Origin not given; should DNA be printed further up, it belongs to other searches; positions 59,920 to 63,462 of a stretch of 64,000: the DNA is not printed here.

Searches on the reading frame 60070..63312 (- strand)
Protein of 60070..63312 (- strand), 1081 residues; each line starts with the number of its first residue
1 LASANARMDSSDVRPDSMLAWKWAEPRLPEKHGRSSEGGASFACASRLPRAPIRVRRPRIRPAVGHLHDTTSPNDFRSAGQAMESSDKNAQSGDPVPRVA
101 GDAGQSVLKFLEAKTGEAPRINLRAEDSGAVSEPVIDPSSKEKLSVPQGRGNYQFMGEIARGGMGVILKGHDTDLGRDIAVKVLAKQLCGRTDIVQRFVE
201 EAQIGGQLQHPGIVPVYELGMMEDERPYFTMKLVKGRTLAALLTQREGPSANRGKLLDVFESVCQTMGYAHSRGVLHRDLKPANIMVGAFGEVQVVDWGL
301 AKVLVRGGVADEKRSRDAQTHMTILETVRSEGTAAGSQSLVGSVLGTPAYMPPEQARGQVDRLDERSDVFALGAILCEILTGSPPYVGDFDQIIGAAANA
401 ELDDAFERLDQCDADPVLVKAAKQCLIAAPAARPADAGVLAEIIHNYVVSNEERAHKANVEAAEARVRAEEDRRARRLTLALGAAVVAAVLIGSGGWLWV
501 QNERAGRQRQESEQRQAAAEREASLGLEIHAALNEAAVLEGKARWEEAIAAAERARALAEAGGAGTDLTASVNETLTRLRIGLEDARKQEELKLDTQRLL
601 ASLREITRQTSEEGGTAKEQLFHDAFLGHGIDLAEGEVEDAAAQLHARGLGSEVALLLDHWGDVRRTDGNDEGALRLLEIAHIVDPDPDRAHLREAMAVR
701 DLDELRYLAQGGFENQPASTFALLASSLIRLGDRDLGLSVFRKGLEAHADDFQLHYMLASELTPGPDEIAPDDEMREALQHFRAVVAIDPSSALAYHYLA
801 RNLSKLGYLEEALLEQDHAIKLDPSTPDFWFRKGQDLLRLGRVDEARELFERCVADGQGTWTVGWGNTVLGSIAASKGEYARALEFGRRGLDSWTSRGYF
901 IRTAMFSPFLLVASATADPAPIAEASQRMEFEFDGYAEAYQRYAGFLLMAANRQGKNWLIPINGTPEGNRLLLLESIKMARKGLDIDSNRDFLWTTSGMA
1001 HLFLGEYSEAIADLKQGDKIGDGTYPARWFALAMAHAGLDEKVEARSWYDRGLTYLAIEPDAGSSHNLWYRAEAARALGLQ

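Call 40: search_protein_families(library=pfam, proteins=[window:60070-63312:-], max_evalue=1)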
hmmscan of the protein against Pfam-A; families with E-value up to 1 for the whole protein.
window:60070-63312:- (1081 aa): 19 families
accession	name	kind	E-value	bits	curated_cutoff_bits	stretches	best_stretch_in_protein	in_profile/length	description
PF00069.31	Pkinase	-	1.5e-34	120.1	31.7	1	153-434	1-252/263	Protein kinase domain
PF07714.23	PK_Tyr_Ser-Thr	-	2e-24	86.7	23.1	2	155-327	3-175/258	Protein tyrosine and serine/threonine kinase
PF07719.23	TPR_2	-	2.4e-20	71.3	27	2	827-854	1-28/34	Tetratricopeptide repeat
PF13181.12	TPR_8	-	5.9e-14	51.4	25.7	2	828-854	2-28/34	Tetratricopeptide repeat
PF00515.34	TPR_1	-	2.5e-10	40.2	27.8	1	828-854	2-28/34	Tetratricopeptide repeat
PF13428.12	TPR_14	-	1.4e-09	38.2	23.5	2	827-857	1-31/44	Tetratricopeptide repeat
PF13431.12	TPR_17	-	4.6e-09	36.3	24.4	1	818-848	4-34/34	Tetratricopeptide repeat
PF13414.12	TPR_11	-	5.1e-07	29.7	26.8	2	805-840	6-41/42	TPR repeat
PF13424.12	TPR_12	-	5.3e-07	30.2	30.1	2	832-893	8-74/77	Tetratricopeptide repeat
PF13432.12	TPR_16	-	0.00042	21.2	32.7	1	806-854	10-58/65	Tetratricopeptide repeat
PF12895.13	ANAPC3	-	0.002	18.8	27.2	1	776-853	6-82/82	Anaphase-promoting complex, cyclosome, subunit 3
PF14559.12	TPR_19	-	0.003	18.3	25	2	776-813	8-45/68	Tetratricopeptide repeat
PF13174.12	TPR_6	-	0.0043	18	26.3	0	830-855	3-28/33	Tetratricopeptide repeat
PF12569.14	NatA_aux_su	-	0.029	13.8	33.3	1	790-852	187-251/515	N-terminal acetyltransferase A, auxiliary subunit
PF13371.12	TPR_9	-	0.099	13.1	35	1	810-855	12-57/73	Tetratricopeptide repeat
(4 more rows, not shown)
